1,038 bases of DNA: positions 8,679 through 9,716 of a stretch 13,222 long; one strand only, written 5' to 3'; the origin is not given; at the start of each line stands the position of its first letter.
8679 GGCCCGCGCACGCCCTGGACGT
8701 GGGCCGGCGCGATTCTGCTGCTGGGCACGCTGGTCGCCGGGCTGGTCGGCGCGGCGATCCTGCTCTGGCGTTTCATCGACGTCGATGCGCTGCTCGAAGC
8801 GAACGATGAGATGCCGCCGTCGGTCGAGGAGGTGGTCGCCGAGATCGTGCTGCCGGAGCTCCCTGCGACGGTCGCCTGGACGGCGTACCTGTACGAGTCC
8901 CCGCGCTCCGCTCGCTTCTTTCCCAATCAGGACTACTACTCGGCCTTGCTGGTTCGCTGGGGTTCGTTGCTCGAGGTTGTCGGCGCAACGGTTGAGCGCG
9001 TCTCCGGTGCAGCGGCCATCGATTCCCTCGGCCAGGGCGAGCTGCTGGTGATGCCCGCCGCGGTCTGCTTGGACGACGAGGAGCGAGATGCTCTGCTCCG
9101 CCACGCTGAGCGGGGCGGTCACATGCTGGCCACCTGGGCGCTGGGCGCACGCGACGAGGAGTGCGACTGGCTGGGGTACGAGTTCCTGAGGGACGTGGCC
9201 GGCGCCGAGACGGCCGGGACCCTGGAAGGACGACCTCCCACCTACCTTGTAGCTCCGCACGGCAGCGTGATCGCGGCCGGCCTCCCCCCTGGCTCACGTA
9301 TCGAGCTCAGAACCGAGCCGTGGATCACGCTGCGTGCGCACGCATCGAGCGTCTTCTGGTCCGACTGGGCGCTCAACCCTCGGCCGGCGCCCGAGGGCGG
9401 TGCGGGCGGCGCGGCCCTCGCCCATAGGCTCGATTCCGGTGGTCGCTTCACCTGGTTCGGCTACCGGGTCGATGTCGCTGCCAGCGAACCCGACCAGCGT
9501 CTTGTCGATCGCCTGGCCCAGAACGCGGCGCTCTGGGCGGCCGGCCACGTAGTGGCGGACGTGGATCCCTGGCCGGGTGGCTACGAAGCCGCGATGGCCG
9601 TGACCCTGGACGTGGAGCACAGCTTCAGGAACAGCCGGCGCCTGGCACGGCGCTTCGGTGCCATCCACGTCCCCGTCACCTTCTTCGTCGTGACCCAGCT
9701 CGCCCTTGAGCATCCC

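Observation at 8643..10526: Deacetylase with 'DVE' motif-1 variant and an unassigned ~280-aa N-terminal extracytoplasmic domain; domain order opposite to PgaB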

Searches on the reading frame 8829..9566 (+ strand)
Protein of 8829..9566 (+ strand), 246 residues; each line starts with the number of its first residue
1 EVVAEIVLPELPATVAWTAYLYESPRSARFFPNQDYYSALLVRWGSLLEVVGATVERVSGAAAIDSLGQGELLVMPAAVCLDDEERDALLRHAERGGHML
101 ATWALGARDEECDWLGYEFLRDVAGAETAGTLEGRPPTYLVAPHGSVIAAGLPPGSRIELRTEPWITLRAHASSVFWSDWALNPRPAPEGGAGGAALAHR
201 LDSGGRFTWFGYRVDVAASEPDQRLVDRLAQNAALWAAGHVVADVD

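Call 21: predict_structure(alignment_id=A2)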
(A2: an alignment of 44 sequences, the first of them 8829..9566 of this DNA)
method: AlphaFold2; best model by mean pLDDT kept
length: 246 residues; sequences in the alignment: 44
mean_pLDDT: 91.7   pTM: 0.91
mean pLDDT of the five models: 91.7, 91.2, 90.8, 90.9, 89.8
residues with pLDDT >= 90: 182; 70-90: 53; 50-70: 11; < 50: 0
segments of 3 or more residues with pLDDT < 50: none
pLDDT, mean of each block of 10 residues (from residue 1): 76 93 95 93 98 98 97 97 98 98 96 97 93 75 87 87 89 87 86 93 96 92 95 96 71
secondary structure, 60 per line:
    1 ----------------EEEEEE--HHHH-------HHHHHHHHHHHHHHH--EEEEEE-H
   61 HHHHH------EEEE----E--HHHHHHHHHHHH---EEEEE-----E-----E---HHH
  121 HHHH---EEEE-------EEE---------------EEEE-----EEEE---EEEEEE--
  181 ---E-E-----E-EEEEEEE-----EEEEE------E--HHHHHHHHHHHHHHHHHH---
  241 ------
elements in order: E17-22 H25-28 H36-50 E53-58 H60-65 E72-75 H83-94 E98-102 H118-124 E128-131 E139-141 E157-160 E166-169 E173-178 E194-200 E206-210 H220-237

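Call 53: search_solved_structures(query=A3, max_evalue=10, show_alignments=3)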
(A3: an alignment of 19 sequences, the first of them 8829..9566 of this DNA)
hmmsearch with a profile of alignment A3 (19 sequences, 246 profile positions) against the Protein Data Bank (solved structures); distinct sequences matched with E-value up to 10: 10.
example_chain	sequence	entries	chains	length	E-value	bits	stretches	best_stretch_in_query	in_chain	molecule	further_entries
5vym_A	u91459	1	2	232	0.057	15.7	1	44-116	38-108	Beta-galactosidase BgaB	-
5xb7_A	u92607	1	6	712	0.19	14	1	50-104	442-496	Beta-galactosidase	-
8ibr_A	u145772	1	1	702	0.43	12.8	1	68-116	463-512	Beta-galactosidase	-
8ibs_A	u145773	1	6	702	0.43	12.8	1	68-116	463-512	Beta-galactosidase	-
8ibt_A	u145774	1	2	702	0.43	12.8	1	68-116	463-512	Beta-galactosidase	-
4jqs_A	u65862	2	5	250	0.82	11.9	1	64-115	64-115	hypothetical protein | Uncharacterized protein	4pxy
3sob_B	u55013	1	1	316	1.6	11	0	161-192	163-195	Low-density lipoprotein receptor-related protein 6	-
7nam_A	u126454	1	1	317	1.6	10.9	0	161-192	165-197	Low-density lipoprotein receptor-related protein 6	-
3soq_A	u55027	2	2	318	1.7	10.9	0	161-192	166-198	Low-density lipoprotein receptor-related protein 6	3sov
3v64_C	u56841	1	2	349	2.3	10.5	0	160-185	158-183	Low-density lipoprotein receptor-related protein 4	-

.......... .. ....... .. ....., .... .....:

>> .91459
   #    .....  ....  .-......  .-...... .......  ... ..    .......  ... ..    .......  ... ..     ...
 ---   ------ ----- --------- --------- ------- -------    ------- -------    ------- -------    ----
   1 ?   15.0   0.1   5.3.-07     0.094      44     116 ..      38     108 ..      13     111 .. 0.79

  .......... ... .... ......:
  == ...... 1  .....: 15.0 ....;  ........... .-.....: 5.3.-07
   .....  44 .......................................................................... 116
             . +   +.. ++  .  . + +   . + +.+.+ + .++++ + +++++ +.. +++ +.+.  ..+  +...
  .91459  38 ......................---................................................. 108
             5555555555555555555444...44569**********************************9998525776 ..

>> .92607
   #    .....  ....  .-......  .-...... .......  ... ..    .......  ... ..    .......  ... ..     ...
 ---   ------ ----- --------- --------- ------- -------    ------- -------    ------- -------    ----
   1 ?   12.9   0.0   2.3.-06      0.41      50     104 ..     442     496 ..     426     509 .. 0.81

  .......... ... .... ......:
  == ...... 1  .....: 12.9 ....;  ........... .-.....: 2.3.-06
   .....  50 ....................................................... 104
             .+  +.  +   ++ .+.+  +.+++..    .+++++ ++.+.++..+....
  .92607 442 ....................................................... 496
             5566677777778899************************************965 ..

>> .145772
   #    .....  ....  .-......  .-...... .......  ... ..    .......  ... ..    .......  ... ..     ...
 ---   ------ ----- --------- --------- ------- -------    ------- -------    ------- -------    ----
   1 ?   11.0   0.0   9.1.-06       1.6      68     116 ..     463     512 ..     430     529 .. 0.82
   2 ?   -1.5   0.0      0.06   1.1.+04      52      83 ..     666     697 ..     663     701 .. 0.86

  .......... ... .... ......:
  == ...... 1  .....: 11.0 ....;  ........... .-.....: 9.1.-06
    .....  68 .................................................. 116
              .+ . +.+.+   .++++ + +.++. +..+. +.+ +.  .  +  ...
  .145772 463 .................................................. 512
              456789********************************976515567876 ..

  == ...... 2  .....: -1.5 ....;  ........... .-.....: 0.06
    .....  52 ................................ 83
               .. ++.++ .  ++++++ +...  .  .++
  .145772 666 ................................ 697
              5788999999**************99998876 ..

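Call 60: search_protein_representatives(alignment_id=A3)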
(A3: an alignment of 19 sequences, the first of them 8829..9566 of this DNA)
Query: 19 sequences, 246 profile positions. Proteins with E-value up to 0.001 (for the whole library): 645; up to 1e-10: 363; up to 1e-30: 49. The best 150 are listed.
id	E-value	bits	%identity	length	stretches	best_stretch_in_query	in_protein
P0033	8.6e-97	339.4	-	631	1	2-246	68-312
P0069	1.0e-91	322.8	-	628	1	2-245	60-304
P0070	1.0e-86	306.4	-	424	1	5-244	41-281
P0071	8.8e-86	303.3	-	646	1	4-243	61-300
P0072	5.8e-83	294.1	-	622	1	4-244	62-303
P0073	2.4e-82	292.1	-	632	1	12-245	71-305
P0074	2.9e-82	291.8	-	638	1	5-245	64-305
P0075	1.4e-68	247.0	-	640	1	7-245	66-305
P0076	2.0e-68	246.5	-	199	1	34-220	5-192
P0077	2.4e-67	243.0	-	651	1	8-245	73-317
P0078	3.7e-54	199.8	-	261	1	2-156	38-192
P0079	4.1e-49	183.3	-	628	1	15-244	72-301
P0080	6.0e-49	182.7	-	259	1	2-143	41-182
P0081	1.0e-48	182.0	-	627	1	15-245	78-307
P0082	4.0e-47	176.8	-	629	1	8-245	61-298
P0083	7.9e-47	175.8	-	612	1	5-245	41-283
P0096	7.9e-39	149.6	-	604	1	16-244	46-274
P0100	5.0e-37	143.7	-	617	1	11-243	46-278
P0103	2.3e-35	138.2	-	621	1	14-242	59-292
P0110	3.5e-33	131.1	-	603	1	9-245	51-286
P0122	2.0e-29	118.8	-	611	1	12-243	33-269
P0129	3.6e-27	111.4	-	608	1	21-245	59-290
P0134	3.0e-26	108.4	-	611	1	18-243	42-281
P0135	3.2e-26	108.3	-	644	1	6-238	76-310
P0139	5.0e-25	104.4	-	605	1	10-244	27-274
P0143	7.7e-25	103.8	-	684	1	37-243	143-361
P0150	1.9e-24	102.5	-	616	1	21-245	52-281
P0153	3.4e-24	101.7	-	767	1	18-245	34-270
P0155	5.4e-24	101.0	-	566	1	17-240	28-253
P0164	1.5e-23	99.5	-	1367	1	17-245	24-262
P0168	3.6e-23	98.3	-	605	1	18-236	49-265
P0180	2.3e-22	95.7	-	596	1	38-245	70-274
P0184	6.1e-22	94.3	-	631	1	18-237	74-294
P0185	6.4e-22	94.2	-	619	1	14-245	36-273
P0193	1.6e-21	92.9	-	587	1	12-224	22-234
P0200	2.4e-21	92.3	-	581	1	14-239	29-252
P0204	4.9e-21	91.3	-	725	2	33-139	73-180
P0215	2.6e-20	88.9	-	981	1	33-218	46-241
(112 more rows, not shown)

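Call 63: list_cluster_members(proteins=[P0083, P0096, P0110, P0135, P0143, P0153, P0164, P0180, P0204, P0215])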
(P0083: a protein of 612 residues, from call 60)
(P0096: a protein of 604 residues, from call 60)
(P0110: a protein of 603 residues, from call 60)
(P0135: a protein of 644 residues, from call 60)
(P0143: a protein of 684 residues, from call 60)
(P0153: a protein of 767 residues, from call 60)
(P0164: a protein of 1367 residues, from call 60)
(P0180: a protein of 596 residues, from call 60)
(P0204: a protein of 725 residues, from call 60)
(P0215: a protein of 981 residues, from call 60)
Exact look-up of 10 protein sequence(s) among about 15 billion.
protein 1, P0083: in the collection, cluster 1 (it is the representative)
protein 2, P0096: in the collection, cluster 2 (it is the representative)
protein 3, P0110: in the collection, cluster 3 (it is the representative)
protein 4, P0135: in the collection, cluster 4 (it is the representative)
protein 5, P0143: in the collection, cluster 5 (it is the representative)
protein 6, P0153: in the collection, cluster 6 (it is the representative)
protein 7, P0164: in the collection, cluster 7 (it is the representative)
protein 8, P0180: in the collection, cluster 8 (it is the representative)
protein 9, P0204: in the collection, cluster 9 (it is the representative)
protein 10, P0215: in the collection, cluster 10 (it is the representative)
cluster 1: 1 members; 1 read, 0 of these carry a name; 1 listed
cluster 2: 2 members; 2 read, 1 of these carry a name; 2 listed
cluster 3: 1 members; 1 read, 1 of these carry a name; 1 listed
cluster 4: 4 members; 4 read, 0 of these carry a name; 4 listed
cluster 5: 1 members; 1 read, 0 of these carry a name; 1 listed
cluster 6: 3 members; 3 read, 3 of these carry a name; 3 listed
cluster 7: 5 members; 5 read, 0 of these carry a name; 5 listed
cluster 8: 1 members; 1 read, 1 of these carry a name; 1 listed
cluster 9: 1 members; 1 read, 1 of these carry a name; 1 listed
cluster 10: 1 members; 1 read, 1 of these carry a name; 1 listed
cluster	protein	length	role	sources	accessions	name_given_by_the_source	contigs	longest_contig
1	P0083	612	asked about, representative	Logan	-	-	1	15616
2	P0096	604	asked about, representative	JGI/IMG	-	hypothetical protein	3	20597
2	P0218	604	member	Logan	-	-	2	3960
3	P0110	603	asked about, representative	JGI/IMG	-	hypothetical protein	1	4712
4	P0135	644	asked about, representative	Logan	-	-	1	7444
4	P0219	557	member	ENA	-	-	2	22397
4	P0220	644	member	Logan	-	-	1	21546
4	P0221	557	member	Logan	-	-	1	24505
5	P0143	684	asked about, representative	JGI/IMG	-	-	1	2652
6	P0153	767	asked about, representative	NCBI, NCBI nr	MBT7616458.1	MAG: hypothetical protein HN590_04150, partial [Calditrichaeota bacterium] | hypothetical protein [Calditrichota bacterium]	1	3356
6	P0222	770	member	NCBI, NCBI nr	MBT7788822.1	MAG: hypothetical protein HN757_08065, partial [Calditrichaeota bacterium] | hypothetical protein [Calditrichota bacterium]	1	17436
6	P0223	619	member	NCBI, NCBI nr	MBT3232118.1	MAG: hypothetical protein HN356_04825, partial [Calditrichaeota bacterium] | hypothetical protein [Calditrichota bacterium]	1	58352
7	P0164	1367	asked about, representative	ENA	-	-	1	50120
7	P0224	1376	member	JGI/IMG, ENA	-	-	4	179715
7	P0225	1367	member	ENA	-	-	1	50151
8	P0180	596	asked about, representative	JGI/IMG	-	hypothetical protein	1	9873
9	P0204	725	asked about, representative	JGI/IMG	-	peptidoglycan/xylan/chitin deacetylase (PgdA/CDA1 family)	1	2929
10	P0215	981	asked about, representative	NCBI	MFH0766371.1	MAG: polysaccharide deacetylase family protein [Calditrichota bacterium]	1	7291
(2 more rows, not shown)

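Call 66: find_encoding_contigs(protein=P0096, flank=8000, max_places=2)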
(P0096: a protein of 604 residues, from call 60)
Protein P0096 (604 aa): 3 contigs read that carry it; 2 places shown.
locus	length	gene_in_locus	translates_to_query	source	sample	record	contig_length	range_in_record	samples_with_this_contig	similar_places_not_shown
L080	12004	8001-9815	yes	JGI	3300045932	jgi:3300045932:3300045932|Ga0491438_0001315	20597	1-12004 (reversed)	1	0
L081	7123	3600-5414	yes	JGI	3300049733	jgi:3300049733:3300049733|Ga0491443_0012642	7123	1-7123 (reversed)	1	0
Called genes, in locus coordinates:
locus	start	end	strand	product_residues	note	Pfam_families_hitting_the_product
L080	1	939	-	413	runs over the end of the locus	-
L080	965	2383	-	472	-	PF00171:Aldedh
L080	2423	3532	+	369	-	PF08240:ADH_N, PF16912:Glu_dehyd_C, PF00107:ADH_zinc_N, PF13602:ADH_zinc_N_2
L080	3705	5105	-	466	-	PF00083:Sugar_tr, PF07690:MFS_1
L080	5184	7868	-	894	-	PF00069:Pkinase, PF07714:PK_Tyr_Ser-Thr, PF03109:ABC1, PF26549:Tricorn_N, PF07676:PD40 (weak), PF26550:Tricorn_2nd, PF26549:Tricorn_N, PF07676:PD40, +3 more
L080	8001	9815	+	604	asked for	PF08532:Glyco_hydro_42M (weak)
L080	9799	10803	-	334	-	PF00704:Glyco_hydro_18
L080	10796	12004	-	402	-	?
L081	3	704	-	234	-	?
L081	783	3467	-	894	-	PF00069:Pkinase, PF07714:PK_Tyr_Ser-Thr, PF03109:ABC1, PF26549:Tricorn_N, PF07676:PD40 (weak), PF26550:Tricorn_2nd, PF26549:Tricorn_N, PF07676:PD40, +3 more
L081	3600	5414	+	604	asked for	PF08532:Glyco_hydro_42M (weak)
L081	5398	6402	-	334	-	PF00704:Glyco_hydro_18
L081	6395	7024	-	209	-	-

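Call 68: find_encoding_contigs(protein=P0103, flank=8000, max_places=1)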
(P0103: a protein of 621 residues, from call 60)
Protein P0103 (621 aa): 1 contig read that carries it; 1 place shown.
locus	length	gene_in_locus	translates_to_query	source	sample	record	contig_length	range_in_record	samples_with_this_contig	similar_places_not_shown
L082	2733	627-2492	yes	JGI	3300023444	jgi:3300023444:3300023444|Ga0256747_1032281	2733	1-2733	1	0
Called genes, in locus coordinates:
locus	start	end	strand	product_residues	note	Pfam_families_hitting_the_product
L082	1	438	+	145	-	?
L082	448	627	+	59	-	-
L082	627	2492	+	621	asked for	PF01522:Polysacc_deac_1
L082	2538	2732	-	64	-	?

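Call 69: find_encoding_contigs(protein=P0134, flank=8000, max_places=1)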
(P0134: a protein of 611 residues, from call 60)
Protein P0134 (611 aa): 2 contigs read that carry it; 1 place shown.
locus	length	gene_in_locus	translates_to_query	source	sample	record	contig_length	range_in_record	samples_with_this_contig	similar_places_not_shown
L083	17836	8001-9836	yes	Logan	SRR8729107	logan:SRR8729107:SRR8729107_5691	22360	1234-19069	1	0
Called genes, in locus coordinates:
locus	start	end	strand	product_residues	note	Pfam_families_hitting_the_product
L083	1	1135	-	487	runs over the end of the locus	PF10995:BcsE_N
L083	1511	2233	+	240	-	PF11182:AlgF, PF14344:DUF4397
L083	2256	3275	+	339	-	PF16822:ALGX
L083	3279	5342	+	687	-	-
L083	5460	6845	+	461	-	PF03062:MBOAT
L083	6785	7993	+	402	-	PF16822:ALGX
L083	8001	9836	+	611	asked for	PF01522:Polysacc_deac_1 (weak)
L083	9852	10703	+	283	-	PF03976:PPK2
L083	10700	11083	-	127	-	PF01042:Ribonuc_L-PSP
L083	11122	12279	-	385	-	PF24827:AstE_AspA_cat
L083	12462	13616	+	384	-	PF01070:FMN_dh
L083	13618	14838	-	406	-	PF00579:tRNA-synt_1b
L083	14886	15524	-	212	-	PF01300:Sua5_yciO_yrdC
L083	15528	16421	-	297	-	PF02811:PHP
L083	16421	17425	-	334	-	PF00561:Abhydrolase_1, PF12146:Hydrolase_4, PF12697:Abhydrolase_6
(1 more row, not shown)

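Call 70: find_encoding_contigs(protein=P0185, flank=8000, max_places=1)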
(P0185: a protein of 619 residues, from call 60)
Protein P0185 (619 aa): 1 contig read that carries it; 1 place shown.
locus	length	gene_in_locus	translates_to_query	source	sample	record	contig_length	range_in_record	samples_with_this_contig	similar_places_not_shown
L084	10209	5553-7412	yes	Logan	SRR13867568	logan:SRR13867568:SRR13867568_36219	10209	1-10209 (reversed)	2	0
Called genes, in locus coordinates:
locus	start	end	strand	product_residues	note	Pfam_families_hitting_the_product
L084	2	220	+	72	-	?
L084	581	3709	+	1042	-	PF10995:BcsE_N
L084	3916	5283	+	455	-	PF13506:Glyco_transf_21, PF03142:Chitin_synth_2 (faint), PF00535:Glycos_transf_2, PF10111:Glyco_tranf_2_2 (faint), PF13641:Glyco_tranf_2_3, PF01644:Chitin_synth_1 (weak), PF13632:Glyco_trans_2_3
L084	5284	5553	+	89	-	-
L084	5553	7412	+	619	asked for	PF01522:Polysacc_deac_1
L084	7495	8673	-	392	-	PF00704:Glyco_hydro_18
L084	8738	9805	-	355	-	PF03372:Exo_endo_phos (weak), PF19580:Exo_endo_phos_3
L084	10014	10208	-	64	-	?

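Call 73: find_encoding_contigs(protein=P0164, flank=10000, max_places=1)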
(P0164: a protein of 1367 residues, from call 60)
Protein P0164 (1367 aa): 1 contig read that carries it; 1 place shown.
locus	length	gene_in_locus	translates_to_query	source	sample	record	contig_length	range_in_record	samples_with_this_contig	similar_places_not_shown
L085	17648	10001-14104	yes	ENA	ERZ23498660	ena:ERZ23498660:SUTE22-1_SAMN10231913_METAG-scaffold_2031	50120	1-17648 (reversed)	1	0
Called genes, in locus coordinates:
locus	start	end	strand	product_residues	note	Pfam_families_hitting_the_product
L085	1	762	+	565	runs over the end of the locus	PF19289:PmbA_TldD_3rd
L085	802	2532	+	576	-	PF19289:PmbA_TldD_3rd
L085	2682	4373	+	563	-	PF06745:ATPase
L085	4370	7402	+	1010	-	PF14559:TPR_19, PF25063:ARM_TT21_C (weak), PF12895:ANAPC3 (weak), PF13432:TPR_16, PF14559:TPR_19 (weak), PF00515:TPR_1 (weak), PF07719:TPR_2 (weak), PF14559:TPR_19 (weak), +20 more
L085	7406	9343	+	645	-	PF13506:Glyco_transf_21, PF00535:Glycos_transf_2, PF10111:Glyco_tranf_2_2, PF13641:Glyco_tranf_2_3, PF13632:Glyco_trans_2_3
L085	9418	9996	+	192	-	-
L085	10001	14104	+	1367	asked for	-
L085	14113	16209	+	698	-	-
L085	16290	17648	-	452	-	?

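Call 81: search_protein_families(library=ncbifam, proteins=[L084:3916-5280:+], max_evalue=0.00001)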
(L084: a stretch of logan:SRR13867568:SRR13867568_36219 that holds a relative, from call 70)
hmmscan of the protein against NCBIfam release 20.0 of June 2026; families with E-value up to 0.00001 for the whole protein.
L084:3916-5280:+ (455 aa): 25 families
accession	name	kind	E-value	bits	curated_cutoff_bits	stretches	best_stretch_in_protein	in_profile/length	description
TIGR03937.1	PgaC_IcaA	equivalog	2.1e-56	191.7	422.3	1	93-372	34-315/407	poly-beta-1,6-N-acetyl-D-glucosamine synthase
TIGR03965.1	mycofact_glyco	equivalog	7.2e-34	117.4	280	1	97-365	68-342/467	mycofactocin biosynthesis glycosyltransferase MftF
TIGR04242.1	nodulat_NodC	equivalog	9.5e-34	117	550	1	92-341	36-298/395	chitooligosaccharide synthase NodC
TIGR03111.1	glyc2_xrt_Gpos1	hypoth_equivalog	4.4e-26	91.7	363.95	1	96-332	41-291/439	TIGR03111 family XrtG-associated glycosyltransferase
NF041875.1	EPS_EpsD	equivalog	1.5e-22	80.5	370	1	106-322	1-222/325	exopolysaccharide biosynthesis glycosyltransferase EpsD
NF053846.1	glyco_with_XrtP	equivalog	2.1e-19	69.5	520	1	108-376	45-347/440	XrtP-associated glycosyltransferase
TIGR03030.1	CelA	equivalog_domain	3.5e-19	68.3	699.1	2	262-337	312-387/714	UDP-forming cellulose synthase catalytic subunit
TIGR04283.1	glyco_like_mftF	equivalog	1.7e-18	67.1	182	1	106-299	1-178/221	TIGR04283 family arsenosugar biosynthesis glycosyltransferase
NF038299.1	EPS_HpsN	equivalog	3.6e-17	62.3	425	1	104-231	1-128/317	hormogonium polysaccharide biosynthesis glycosyltransferase HpsN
NF007482.0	PRK10073.1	equivalog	5.1e-16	58.6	423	1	105-200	7-102/334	glycosyltransferase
TIGR03469.1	HpnB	hypoth_equivalog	5.9e-14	51.9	379.25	1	87-276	26-230/386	hopene-associated glycosyltransferase HpnB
NF047683.1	TeichurnBiosyTuaG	equivalog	1.2e-13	51.3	400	1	104-205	6-108/252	teichuronic acid biosynthesis protein TuaG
TIGR03472.1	HpnI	equivalog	1e-12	47.6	310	1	72-367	20-313/373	bacteriohopanetetrol glucosamine biosynthesis glycosyltransferase HpnI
NF041865.1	EpsU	equivalog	2.3e-12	46.6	700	1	107-378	42-314/394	exopolysaccharide biosynthesis GT2 family glycosyltransferase EpsU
NF007986.1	PRK10714.1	equivalog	4.1e-12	45.7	529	1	106-251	8-154/316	undecaprenyl-phosphate 4-deoxy-4-formamido-L-arabinose transferase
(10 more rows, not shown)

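Call 84: list_cluster_members(proteins=[P0100, P0122, P0129, P0139, P0150, P0155, P0168, P0184, P0193, P0200])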
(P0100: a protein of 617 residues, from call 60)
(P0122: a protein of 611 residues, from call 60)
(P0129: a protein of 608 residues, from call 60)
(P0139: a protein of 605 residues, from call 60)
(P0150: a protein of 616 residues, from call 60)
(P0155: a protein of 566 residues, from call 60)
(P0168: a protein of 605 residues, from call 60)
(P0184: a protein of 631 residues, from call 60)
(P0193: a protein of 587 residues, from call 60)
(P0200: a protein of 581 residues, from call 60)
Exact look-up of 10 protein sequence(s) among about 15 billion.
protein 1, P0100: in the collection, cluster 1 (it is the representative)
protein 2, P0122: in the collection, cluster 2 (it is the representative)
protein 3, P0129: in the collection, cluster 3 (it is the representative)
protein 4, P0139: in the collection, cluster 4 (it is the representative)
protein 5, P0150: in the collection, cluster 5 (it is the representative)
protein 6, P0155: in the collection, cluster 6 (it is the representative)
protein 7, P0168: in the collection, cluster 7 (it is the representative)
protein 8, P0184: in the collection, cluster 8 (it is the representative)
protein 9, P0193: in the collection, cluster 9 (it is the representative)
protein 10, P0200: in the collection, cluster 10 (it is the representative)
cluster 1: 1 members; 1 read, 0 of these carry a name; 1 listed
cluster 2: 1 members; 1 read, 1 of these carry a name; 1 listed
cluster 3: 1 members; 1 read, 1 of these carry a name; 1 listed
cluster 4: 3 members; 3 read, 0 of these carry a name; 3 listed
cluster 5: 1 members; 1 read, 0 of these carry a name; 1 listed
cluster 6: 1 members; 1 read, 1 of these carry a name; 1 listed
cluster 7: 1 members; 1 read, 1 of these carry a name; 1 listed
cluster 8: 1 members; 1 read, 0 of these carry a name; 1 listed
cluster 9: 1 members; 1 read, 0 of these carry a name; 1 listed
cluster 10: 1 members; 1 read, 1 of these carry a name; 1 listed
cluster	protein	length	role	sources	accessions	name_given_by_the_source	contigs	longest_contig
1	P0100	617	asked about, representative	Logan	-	-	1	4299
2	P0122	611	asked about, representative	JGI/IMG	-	peptidoglycan/xylan/chitin deacetylase (PgdA/CDA1 family)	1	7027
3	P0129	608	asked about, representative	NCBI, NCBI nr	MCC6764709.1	MAG: polysaccharide deacetylase family protein [Deltaproteobacteria bacterium] | polysaccharide deacetylase family protein [Deltaproteobacteria bacterium]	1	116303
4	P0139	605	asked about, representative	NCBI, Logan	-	-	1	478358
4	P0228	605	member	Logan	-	-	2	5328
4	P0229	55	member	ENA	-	-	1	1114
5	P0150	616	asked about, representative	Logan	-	-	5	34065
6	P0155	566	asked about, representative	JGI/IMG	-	Polysaccharide deacetylase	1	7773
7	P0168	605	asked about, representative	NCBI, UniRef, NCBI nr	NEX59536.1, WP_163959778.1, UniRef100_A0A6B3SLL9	polysaccharide deacetylase family protein [Noviherbaspirillum galbum] | Polysaccharide deacetylase family protein n=1 Tax=Noviherbaspirillum galbum TaxID=2709383 ...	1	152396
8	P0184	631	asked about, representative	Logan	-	-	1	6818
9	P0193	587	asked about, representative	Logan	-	-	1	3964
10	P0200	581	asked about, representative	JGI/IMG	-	hypothetical protein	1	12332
